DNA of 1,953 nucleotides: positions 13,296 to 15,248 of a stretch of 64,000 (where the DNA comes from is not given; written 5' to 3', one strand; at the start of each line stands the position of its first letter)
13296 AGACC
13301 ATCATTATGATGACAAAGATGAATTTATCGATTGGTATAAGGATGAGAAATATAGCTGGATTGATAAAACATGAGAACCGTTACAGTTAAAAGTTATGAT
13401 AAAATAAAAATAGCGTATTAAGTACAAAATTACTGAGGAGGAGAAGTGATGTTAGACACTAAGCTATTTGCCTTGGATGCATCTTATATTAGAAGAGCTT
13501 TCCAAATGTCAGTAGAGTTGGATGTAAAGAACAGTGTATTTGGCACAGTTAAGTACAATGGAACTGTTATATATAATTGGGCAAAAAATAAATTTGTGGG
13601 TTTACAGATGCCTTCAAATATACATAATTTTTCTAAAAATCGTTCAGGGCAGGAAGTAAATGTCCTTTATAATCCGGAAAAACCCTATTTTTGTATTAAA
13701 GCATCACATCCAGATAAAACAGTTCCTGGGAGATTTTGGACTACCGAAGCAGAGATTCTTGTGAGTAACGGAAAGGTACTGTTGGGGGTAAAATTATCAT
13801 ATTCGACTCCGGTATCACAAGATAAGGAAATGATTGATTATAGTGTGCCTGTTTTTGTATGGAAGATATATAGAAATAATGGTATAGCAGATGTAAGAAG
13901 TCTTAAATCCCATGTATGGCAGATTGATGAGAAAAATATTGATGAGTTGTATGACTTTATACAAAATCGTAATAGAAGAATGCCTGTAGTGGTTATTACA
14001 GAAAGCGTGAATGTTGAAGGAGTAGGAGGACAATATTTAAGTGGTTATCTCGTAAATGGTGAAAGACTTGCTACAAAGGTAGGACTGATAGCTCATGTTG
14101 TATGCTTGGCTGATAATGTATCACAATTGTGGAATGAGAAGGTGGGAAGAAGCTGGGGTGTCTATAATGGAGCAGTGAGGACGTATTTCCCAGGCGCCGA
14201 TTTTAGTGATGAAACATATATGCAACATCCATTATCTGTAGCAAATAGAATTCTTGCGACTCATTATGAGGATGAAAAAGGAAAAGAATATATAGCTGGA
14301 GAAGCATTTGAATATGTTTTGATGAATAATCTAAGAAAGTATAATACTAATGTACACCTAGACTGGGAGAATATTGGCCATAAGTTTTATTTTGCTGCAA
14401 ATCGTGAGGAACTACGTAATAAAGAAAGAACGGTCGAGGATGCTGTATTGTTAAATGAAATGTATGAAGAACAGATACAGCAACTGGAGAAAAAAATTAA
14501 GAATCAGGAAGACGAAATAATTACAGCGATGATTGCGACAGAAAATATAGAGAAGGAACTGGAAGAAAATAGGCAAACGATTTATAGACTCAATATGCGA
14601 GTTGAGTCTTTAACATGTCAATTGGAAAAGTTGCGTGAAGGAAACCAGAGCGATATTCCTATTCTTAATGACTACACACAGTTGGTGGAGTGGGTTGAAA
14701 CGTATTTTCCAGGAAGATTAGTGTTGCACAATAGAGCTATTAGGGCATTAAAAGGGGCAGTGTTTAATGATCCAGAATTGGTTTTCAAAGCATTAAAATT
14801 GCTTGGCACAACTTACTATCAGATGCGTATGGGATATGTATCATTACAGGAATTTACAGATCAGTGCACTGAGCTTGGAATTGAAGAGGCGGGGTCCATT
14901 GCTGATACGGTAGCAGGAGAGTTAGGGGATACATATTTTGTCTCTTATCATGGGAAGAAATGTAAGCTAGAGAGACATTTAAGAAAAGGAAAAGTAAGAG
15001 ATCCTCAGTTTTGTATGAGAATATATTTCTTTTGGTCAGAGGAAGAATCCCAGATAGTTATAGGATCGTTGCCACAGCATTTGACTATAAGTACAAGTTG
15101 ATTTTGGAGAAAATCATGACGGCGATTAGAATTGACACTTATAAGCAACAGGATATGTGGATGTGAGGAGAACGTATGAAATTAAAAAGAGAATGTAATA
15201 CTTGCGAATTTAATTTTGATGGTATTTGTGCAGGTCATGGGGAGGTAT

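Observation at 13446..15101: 551-aa protein with sensor-like N-domain, long coiled coil, and a C-terminal motif reminiscent of RelE/Gp49-type toxins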

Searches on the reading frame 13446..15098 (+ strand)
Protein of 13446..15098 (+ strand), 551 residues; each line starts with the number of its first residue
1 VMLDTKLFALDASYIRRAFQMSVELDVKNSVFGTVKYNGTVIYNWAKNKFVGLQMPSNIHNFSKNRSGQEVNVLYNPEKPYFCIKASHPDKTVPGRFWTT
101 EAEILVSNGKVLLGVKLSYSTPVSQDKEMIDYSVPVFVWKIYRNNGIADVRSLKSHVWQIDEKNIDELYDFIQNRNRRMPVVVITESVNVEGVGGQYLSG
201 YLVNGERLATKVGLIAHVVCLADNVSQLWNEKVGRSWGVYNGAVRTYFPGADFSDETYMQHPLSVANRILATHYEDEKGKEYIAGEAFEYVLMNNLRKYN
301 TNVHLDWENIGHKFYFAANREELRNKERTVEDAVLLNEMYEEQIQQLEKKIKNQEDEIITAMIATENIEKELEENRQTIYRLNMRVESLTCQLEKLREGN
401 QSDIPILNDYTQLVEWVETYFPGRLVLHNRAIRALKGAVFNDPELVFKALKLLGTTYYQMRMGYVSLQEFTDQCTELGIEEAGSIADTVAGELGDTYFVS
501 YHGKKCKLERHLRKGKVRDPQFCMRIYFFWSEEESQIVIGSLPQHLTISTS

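Call 3: search_protein_families(library=pfam, proteins=[window:13446-15098:+], max_evalue=1)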
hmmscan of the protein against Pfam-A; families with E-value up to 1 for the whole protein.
window:13446-15098:+ (551 aa): 6 families
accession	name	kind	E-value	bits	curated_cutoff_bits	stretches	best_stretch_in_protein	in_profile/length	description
PF25764.1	KIF21A_4th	-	0.01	16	33.1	1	331-399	50-119/183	KIF21A-like domain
PF11932.13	DUF3450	-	0.011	15.6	32.6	1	320-424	15-120/241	Protein of unknown function (DUF3450)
PF16789.10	YscO-like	-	0.032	14.7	27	1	338-399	80-141/161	YscO-like protein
PF05335.18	DUF745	-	0.055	13.6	33.3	1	319-398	81-160/183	Protein of unknown function (DUF745)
PF25026.1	Asd-4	-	0.46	11.1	29.1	1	335-390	22-77/80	Asd-4-like domain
PF01519.22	DUF16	-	0.56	11.1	40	0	298-385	27-98/104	Protein of unknown function DUF16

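Call 4: search_protein_families(library=padloc, proteins=[window:13446-15098:+], max_evalue=1)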
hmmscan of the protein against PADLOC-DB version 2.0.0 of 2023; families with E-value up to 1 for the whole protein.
window:13446-15098:+ (551 aa): 5 families
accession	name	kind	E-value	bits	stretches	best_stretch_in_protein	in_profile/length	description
PDLC04161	HEC-07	-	1.1e-97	326.3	1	15-549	21-551/553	-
PDLC04159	HEC-07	-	1.1e-62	210.4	1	81-547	77-527/531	-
PDLC04160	HEC-07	-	4.5e-44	148.8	2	337-548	340-554/557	-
PDLC04158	HEC-07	-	5.8e-42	141.9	1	83-547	83-522/526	-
PDLC01192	Cas10d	-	0.0016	14.8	1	291-388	603-698/847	CAS-I-D; effector_LS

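Call 5: search_protein_families(library=ncbifam, proteins=[window:13446-15098:+], max_evalue=1)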
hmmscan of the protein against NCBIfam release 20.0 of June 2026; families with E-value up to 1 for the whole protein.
window:13446-15098:+ (551 aa): 8 families
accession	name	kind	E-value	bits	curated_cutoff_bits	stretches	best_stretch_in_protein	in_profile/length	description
TIGR02168.1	SMC_prok_B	equivalog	0.0052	14.6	567.35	1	300-398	647-742/1181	chromosome segregation protein SMC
TIGR02169.1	SMC_prok_A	equivalog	0.02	12.5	729.4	1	322-397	863-938/1165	chromosome segregation protein SMC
NF005129.0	PRK06568.1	equivalog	0.024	14.5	252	1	323-382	44-108/164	F0F1 ATP synthase subunit B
NF045487.1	ASRP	equivalog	0.048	12.2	300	1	320-400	196-282/593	archaea-specific SMC-related protein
NF003048.0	PRK03958.1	equivalog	0.07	13.2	223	1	293-374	38-120/178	tRNA (cytidine(56)-2'-O)-methyltransferase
NF009649.0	PRK13182.1-5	equivalog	0.08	13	265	1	326-390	96-158/186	chromosome-anchoring protein RacA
NF001246.0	PRK00218.1-2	equivalog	0.15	11.8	181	1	329-400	54-125/207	high frequency lysogenization protein HflD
TIGR04211.1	SH3_and_anchor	equivalog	0.26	10.8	65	1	338-416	62-140/198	TIGR04211 family SH3 domain-containing protein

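Call 11: find_homologous_proteins(query=window:13446-15098:+, max_evalue=0.001)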
Query window:13446-15098:+ (551 aa): 37 proteins with E <= 0.001 among 8000 candidates.
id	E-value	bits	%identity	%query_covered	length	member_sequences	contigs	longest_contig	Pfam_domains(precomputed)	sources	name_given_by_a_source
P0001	0.0e+0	1256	100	100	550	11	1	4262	-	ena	-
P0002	0.0e+0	1118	87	100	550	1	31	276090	-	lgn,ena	-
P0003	0.0e+0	1105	87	100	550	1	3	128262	-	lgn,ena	-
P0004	0.0e+0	1087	88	96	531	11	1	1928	-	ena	-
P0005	0.0e+0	1068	83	100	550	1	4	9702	-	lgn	-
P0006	6.0e-288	974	77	100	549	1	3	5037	-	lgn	-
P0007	1.5e-285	966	74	100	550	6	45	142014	-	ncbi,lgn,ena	-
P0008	2.1e-282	955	76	100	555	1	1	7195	-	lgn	-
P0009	3.7e-234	796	62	100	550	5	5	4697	-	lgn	-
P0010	5.9e-233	792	64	100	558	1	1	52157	-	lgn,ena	-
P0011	8.7e-230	782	61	100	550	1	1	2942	-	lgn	-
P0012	6.9e-229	779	61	100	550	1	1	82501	-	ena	-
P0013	2.3e-227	774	60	100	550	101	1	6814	-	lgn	-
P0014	4.9e-227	773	60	100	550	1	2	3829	-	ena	-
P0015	8.2e-226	769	58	100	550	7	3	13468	-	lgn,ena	-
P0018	1.5e-219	748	59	100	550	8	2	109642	-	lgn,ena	-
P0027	4.9e-149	515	43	99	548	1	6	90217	-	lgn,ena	-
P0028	1.5e-145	504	43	99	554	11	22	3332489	-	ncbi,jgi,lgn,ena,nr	ncbi:MAG: hypothetical protein LKF15_02820 [Lachnospiraceae bacterium]|jgi:hypothetical protein|nr:h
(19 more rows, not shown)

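Call 13: search_protein_families(library=phrogs, proteins=[window:13446-15098:+], max_evalue=1)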
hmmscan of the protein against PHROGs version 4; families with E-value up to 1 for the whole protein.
window:13446-15098:+ (551 aa): 9 families
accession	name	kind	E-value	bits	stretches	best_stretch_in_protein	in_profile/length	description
phrog_28872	-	unknown function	0.11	12.8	1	320-410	126-212/223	-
phrog_26178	-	unknown function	0.12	13.5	1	366-399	21-54/81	-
phrog_17679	-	unknown function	0.22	12.5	1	210-262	55-107/123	-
phrog_14273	-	unknown function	0.27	12.7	1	326-397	13-84/90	-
phrog_1219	-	tail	0.37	11.4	1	330-400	64-132/233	tail needle protein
phrog_32342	-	unknown function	0.46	11.5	1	317-390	31-102/130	-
phrog_95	-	integration and excision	0.47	9.9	1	320-398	449-517/651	integrase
phrog_4780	-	unknown function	0.74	10.3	0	338-402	133-197/275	-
phrog_13576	-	other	0.79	10.9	1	302-396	37-124/126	methyltransferase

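Call 18: find_encoding_contigs(protein=P0007, flank=6000, max_places=4)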
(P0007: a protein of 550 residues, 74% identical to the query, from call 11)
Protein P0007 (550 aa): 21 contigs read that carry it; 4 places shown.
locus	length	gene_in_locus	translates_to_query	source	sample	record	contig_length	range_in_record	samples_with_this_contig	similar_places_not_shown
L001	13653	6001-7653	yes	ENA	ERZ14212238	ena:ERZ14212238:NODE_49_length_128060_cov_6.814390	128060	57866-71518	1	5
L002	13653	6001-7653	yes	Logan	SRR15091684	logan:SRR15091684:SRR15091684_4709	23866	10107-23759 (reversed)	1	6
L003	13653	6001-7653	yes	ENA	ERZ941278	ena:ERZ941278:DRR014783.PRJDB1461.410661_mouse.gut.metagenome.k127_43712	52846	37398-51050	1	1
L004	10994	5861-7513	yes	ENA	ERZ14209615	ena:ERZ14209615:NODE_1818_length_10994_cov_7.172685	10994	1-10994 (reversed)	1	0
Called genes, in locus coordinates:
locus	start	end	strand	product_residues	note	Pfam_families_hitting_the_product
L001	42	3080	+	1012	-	PF04313:HSDR_N, PF04851:ResIII, PF18766:SWI2_SNF2, PF22679:T1R_D3-like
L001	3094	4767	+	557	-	PF02384:N6_Mtase, PF07669:Eco57I (weak)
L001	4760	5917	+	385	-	PF01420:Methylase_S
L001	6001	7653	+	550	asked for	-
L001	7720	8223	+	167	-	-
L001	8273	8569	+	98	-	PF18860:AbiJ_NTD3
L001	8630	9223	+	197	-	-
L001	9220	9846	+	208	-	PF00069:Pkinase, PF07714:PK_Tyr_Ser-Thr, PF03109:ABC1 (faint)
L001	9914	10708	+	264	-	PF17761:DUF1016_N, PF06250:YhcG_C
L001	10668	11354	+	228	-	PF13749:HATPase_c_4 (weak)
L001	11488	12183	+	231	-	PF03575:Peptidase_S51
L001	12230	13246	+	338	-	PF09084:NMT1 (weak)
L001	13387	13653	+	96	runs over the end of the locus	PF07876:Dabb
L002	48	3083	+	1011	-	PF04313:HSDR_N, PF04851:ResIII, PF18766:SWI2_SNF2, PF22679:T1R_D3-like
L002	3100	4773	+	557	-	PF02384:N6_Mtase, PF07669:Eco57I (weak)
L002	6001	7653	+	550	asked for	-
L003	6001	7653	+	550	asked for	-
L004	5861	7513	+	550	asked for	-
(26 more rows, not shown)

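Call 19: find_encoding_contigs(protein=P0028, flank=6000, max_places=4)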
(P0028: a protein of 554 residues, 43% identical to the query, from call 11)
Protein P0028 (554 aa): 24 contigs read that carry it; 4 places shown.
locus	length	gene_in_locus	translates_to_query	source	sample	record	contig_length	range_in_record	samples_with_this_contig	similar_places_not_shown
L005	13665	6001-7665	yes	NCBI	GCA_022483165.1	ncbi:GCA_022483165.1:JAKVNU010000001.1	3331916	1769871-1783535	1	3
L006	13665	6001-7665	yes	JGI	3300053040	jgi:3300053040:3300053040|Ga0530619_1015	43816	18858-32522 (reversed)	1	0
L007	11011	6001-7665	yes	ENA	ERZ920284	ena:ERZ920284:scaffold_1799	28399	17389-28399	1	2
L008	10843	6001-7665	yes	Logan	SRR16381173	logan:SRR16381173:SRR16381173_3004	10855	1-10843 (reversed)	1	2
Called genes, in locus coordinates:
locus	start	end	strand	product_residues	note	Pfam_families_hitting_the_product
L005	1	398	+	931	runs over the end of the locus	PF06634:DUF1156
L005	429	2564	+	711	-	-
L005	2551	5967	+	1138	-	PF18731:HEPN_Swt1, PF04465:DUF499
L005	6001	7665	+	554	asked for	-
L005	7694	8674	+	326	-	-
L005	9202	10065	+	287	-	PF01844:HNH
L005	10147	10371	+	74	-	-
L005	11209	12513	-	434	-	PF13936:HTH_38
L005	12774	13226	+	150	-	PF13463:HTH_27 (weak)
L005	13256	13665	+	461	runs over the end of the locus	PF01554:MatE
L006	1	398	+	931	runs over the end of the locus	PF06634:DUF1156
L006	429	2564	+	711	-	-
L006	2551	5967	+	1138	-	PF18731:HEPN_Swt1, PF04465:DUF499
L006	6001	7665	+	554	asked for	-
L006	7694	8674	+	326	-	-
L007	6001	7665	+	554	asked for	-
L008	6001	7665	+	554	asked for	-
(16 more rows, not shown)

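Call 20: find_encoding_contigs(protein=P0018, flank=6000, max_places=3)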
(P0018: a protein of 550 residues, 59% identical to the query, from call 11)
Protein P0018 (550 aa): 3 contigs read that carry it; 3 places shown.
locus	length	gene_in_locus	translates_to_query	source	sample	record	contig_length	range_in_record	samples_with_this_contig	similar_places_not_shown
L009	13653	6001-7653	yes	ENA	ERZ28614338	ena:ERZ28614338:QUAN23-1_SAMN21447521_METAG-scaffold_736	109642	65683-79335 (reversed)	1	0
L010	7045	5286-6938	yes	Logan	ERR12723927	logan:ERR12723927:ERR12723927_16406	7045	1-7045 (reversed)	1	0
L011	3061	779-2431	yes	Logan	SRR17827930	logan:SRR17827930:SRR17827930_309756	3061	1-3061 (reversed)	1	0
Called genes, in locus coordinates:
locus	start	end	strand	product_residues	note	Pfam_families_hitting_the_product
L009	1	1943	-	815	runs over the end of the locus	PF00488:MutS_V, PF20297:MSSS, PF01713:Smr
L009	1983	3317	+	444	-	PF13365:Trypsin_2, PF00595:PDZ (weak), PF13180:PDZ_2, PF17820:PDZ_6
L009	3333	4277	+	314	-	PF01336:tRNA_anti-codon (faint), PF01966:HD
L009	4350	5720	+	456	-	PF01938:TRAM, PF05958:tRNA_U5-meth_tr, PF02475:TRM5-TYW2_MTfase (weak), PF03602:Cons_hypoth95, PF05175:MTS (weak), PF06325:PrmA (weak), PF13649:Methyltransf_25, PF13847:Methyltransf_31, +2 more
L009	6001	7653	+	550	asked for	-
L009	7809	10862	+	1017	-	-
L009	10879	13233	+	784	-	PF13401:AAA_22 (faint)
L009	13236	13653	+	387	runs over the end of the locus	-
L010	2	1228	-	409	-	?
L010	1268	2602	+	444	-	PF13365:Trypsin_2, PF00595:PDZ (weak), PF13180:PDZ_2, PF17820:PDZ_6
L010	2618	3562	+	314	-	PF01336:tRNA_anti-codon (faint), PF01966:HD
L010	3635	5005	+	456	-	PF01938:TRAM, PF05958:tRNA_U5-meth_tr, PF02475:TRM5-TYW2_MTfase (weak), PF03602:Cons_hypoth95, PF05175:MTS (weak), PF06325:PrmA (weak), PF13649:Methyltransf_25, PF13847:Methyltransf_31, +2 more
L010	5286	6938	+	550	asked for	-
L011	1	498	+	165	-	?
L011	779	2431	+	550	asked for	-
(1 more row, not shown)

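Call 25: find_encoding_contigs(protein=P0002, flank=6000, max_places=4)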
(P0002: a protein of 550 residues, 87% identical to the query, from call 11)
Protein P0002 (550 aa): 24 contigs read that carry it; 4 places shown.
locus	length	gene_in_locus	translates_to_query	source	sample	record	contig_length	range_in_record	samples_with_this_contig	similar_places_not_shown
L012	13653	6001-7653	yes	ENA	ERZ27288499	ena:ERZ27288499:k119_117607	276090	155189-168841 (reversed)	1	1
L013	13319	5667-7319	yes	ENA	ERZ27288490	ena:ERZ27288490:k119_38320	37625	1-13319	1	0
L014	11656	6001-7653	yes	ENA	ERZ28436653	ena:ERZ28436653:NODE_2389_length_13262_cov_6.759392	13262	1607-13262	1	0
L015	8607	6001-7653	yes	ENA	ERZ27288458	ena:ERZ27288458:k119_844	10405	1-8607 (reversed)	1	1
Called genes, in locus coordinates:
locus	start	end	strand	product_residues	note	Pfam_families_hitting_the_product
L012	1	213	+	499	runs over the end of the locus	PF01336:tRNA_anti-codon, PF00152:tRNA-synt_2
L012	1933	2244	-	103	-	-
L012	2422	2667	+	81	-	PF12844:HTH_19, PF13443:HTH_26 (weak), PF01381:HTH_3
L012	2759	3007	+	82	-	PF12844:HTH_19, PF13443:HTH_26 (faint), PF01381:HTH_3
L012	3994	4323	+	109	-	PF24725:DUF7677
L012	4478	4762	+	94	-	PF15566:Imm32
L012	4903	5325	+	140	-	PF20383:DUF6678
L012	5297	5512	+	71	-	-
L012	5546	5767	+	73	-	PF20648:DUF6809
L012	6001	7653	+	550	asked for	-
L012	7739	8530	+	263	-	-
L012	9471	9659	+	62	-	PF20063:DUF6462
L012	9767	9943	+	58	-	-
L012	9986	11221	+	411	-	PF02920:Integrase_DNA, PF00589:Phage_integrase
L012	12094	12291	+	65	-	-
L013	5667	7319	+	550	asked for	-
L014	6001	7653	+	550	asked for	-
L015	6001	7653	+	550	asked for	-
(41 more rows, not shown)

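Call 26: find_encoding_contigs(protein=P0003, flank=6000, max_places=3)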
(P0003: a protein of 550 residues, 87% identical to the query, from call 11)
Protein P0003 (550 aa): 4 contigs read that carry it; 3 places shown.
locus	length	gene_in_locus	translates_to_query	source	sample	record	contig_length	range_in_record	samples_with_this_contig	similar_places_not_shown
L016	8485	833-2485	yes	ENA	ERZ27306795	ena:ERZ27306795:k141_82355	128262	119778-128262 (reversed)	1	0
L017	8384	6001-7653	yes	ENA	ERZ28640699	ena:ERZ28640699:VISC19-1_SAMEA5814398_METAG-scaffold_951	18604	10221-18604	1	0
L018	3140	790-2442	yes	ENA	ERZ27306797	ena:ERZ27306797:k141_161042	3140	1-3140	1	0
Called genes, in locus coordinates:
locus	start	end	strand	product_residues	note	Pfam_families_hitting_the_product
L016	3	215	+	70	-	?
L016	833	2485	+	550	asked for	-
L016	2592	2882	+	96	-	-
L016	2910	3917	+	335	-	PF17761:DUF1016_N, PF06250:YhcG_C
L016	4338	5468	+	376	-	PF03235:GmrSD_N, PF01844:HNH, PF13395:HNH_4 (weak), PF14279:HNH_5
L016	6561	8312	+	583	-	PF01609:DDE_Tnp_1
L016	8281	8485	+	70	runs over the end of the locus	-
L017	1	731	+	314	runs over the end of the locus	PF01966:HD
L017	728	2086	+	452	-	PF01938:TRAM, PF05958:tRNA_U5-meth_tr, PF02475:TRM5-TYW2_MTfase, PF03602:Cons_hypoth95 (weak), PF05175:MTS (weak), PF09445:Methyltransf_15 (weak), PF13649:Methyltransf_25, PF13847:Methyltransf_31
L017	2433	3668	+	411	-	PF03235:GmrSD_N, PF01844:HNH, PF13395:HNH_4 (weak), PF14279:HNH_5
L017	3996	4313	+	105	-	-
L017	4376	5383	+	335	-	PF17761:DUF1016_N, PF06250:YhcG_C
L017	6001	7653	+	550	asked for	-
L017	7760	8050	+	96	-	-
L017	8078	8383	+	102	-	?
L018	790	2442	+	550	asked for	-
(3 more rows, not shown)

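Call 27: find_encoding_contigs(protein=P0012, flank=6000, max_places=2)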
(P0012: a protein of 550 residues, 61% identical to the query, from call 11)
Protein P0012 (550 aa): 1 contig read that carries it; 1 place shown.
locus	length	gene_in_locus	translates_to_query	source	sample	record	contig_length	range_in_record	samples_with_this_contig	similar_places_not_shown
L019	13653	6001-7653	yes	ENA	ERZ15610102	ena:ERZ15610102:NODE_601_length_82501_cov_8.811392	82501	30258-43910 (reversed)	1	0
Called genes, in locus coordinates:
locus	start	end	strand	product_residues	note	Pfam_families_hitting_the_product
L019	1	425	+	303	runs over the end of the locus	PF23023:Anti-Pycsar_Apyc1, PF00753:Lactamase_B, PF12706:Lactamase_B_2 (weak)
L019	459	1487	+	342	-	PF00814:TsaD, PF02543:Carbam_trans_N (weak), PF22521:HypF_C_2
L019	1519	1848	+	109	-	-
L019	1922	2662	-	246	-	PF00106:adh_short, PF08643:DUF1776 (weak), PF08659:KR, PF13561:adh_short_C2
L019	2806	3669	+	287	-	PF25231:DUF7847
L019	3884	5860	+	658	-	PF06874:FBPase_2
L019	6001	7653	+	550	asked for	-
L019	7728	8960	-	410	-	PF00890:FAD_binding_2 (weak), PF01266:DAO (weak), PF03486:HI0933_like, PF12831:FAD_oxidored (weak), PF13450:NAD_binding_8 (weak), PF13738:Pyr_redox_3 (weak), PF01266:DAO (weak), PF22780:HI0933_like_1st, +5 more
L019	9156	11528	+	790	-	PF00488:MutS_V, PF20297:MSSS, PF01713:Smr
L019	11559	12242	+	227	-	PF00072:Response_reg, PF00486:Trans_reg_C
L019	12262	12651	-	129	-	-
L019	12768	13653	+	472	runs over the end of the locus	PF00672:HAMP, PF00512:HisKA, PF02518:HATPase_c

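Call 28: find_encoding_contigs(protein=P0027, flank=6000, max_places=3)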
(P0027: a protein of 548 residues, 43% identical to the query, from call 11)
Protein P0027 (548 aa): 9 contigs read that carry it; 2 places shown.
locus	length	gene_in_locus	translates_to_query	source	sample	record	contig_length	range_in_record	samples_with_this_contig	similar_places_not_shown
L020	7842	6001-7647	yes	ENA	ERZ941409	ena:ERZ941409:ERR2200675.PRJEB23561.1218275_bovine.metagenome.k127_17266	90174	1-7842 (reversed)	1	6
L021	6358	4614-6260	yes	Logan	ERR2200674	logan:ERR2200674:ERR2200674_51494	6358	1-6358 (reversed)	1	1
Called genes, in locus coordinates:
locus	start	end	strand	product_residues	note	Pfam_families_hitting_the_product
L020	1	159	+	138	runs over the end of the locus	-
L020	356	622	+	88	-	-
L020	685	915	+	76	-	-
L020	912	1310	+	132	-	PF01850:PIN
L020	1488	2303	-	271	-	PF01381:HTH_3, PF12844:HTH_19, PF13560:HTH_31, PF13328:HD_4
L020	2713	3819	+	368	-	-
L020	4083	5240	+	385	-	PF10592:AIPR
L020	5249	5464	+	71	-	PF12844:HTH_19 (weak), PF13560:HTH_31 (weak), PF01381:HTH_3, PF13443:HTH_26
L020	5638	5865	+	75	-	-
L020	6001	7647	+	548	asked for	-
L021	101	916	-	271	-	PF01381:HTH_3, PF12844:HTH_19, PF13560:HTH_31, PF13328:HD_4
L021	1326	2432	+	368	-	-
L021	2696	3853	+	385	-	PF10592:AIPR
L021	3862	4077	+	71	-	PF12844:HTH_19 (weak), PF13560:HTH_31 (weak), PF01381:HTH_3, PF13443:HTH_26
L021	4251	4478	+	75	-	-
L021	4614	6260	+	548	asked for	-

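Call 31: predict_structure(alignment_id=A1)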
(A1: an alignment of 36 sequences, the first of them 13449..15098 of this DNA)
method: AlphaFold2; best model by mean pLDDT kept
length: 550 residues; sequences in the alignment: 36
mean_pLDDT: 86.4   pTM: 0.58
mean pLDDT of the five models: 86.4, 85.6, 85.2, 82.9, 82.2
residues with pLDDT >= 90: 285; 70-90: 211; 50-70: 46; < 50: 8
segments of 3 or more residues with pLDDT < 50: 397-400
pLDDT, mean of each block of 10 residues (from residue 1): 51 89 91 94 94 90 92 91 95 91 93 95 76 95 92 93 95 94 87 66 94 96 94 93 95 89 91 92 93 95 89 91 72 70 83 82 83 79 70 55 83 90 89 88 93 90 84 92 74 79 88 84 92 89 71
secondary structure, 60 per line:
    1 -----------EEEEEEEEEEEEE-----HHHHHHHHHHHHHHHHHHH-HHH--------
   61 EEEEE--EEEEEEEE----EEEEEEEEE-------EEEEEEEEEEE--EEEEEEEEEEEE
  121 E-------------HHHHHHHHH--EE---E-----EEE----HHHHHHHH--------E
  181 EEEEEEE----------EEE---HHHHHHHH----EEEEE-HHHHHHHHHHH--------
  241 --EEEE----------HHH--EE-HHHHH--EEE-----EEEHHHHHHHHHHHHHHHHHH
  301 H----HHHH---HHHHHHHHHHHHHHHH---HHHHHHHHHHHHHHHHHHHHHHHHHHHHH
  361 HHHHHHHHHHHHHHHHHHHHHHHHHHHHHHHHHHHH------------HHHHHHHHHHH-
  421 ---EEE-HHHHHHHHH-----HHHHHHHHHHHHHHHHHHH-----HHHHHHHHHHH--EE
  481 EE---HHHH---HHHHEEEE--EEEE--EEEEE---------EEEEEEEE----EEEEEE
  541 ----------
elements in order: E12-24 H30-48 E61-65 E68-75 E80-88 E96-106 E109-121 H135-143 E157-159 H164-171 E180-187 E198-200 H204-211 E216-220 H222-232 E243-246 H265-269 E272-274 E280-282 H283-301 H306-309 H313-328 H332-396 H409-419 E424-426 H428-436 H442-460 H466-476 E479-482 H486-489 H493-496 E497-500 E503-506 E509-513 E523-530 E535-540
